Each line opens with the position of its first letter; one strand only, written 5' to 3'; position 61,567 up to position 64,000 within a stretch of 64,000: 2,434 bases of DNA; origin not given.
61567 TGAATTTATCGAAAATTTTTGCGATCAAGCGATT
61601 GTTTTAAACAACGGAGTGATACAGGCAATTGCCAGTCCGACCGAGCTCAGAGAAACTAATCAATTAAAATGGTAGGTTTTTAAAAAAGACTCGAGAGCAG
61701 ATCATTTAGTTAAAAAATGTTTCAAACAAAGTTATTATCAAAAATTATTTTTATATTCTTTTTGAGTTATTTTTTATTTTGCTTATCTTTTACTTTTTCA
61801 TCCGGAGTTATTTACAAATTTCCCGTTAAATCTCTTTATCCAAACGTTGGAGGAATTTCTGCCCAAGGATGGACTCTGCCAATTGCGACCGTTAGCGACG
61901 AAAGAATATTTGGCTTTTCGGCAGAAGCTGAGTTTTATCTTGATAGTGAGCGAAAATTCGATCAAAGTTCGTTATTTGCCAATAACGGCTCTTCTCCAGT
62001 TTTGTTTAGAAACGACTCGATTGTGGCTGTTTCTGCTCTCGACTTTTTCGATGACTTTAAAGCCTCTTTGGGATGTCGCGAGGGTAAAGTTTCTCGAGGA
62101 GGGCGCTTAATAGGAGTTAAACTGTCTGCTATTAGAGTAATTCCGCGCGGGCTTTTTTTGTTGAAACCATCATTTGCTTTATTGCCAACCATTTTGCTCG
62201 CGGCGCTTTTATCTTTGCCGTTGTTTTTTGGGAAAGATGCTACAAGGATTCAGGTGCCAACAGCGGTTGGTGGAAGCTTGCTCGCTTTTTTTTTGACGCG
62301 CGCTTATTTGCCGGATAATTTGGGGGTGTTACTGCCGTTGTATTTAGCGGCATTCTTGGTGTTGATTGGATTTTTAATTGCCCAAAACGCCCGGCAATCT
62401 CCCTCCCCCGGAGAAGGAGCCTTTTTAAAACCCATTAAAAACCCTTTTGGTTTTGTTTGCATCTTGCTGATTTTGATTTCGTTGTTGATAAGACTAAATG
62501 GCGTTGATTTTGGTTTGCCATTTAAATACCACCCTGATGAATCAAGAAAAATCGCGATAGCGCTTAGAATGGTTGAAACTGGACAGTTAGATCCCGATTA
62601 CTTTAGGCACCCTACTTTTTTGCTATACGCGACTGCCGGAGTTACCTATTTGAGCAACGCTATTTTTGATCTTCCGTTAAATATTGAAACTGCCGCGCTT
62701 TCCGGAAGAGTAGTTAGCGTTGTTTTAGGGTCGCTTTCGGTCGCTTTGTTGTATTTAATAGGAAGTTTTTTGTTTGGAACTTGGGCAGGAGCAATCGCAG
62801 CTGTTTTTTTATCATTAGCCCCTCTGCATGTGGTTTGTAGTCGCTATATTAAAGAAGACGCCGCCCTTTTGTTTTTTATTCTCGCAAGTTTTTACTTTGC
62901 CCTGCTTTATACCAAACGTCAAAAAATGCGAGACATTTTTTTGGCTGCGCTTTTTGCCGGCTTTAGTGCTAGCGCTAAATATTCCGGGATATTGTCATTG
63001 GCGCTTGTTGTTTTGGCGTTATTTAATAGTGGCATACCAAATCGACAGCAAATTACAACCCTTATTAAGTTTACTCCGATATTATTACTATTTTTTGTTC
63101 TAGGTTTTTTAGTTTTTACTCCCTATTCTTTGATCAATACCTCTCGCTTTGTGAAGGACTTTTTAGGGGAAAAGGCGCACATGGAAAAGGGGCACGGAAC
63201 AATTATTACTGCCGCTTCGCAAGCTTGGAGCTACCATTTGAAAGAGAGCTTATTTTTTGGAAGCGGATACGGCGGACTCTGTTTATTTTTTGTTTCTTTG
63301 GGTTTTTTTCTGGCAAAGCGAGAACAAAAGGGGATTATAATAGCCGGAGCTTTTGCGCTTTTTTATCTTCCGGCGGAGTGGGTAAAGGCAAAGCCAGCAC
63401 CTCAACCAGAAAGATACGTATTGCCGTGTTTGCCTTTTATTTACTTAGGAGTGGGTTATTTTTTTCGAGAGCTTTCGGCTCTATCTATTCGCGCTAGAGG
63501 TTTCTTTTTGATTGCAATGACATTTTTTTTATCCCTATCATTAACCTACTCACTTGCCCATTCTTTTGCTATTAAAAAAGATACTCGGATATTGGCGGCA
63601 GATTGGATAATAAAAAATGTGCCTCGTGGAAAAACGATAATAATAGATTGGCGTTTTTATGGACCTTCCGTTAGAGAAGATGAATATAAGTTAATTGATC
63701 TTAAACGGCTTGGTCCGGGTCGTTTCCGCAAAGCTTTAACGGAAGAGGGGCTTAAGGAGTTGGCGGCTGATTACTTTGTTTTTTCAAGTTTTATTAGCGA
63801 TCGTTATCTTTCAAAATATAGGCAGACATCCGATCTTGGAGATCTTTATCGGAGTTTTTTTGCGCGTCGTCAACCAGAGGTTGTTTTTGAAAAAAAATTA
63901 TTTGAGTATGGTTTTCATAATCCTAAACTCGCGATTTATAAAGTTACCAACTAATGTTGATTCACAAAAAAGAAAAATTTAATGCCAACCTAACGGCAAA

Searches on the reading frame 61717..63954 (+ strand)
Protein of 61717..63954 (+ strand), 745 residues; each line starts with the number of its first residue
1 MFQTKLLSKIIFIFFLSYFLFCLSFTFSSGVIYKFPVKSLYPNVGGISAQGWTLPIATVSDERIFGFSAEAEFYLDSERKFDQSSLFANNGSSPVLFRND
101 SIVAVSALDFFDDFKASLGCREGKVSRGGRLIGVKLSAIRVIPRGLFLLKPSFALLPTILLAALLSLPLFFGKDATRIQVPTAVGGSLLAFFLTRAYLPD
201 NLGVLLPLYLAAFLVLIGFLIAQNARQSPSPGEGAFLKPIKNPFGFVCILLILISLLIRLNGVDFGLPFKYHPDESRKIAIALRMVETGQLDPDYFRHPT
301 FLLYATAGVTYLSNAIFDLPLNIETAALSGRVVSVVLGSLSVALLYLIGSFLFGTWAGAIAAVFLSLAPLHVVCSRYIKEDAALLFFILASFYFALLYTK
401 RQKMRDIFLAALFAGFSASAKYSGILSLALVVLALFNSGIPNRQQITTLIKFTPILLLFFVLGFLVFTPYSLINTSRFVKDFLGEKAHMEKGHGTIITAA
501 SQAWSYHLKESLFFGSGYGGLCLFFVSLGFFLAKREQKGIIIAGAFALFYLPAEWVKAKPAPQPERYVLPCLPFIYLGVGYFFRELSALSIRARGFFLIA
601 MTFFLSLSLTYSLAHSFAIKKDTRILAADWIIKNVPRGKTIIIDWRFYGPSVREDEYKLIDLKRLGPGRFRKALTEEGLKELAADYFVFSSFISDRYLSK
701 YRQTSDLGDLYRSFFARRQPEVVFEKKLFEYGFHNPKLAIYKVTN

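Call 15: search_protein_families(library=pfam, proteins=[window:61717-63954:+], max_evalue=0.001)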
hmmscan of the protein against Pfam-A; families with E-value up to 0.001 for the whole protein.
window:61717-63954:+ (745 aa): 2 families
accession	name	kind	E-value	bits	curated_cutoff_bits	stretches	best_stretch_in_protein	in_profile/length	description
PF13231.12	PMT_2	-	1.3e-12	48.6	26.1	1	326-461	20-152/160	Dolichyl-phosphate-mannose-protein mannosyltransferase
PF02366.24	PMT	-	2.3e-08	34.3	22.7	1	327-436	82-197/245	Dolichyl-phosphate-mannose-protein mannosyltransferase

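Call 55: search_protein_families(library=ncbifam, proteins=[window:61717-63954:+], max_evalue=0.001)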
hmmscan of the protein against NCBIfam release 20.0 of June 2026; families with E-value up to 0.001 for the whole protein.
window:61717-63954:+ (745 aa): 1 family
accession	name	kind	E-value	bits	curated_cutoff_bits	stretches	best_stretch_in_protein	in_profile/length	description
TIGR03663.1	TIGR03663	subfamily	4.3e-10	39.2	126.25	1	248-430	4-172/435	flippase activity-associated protein Agl23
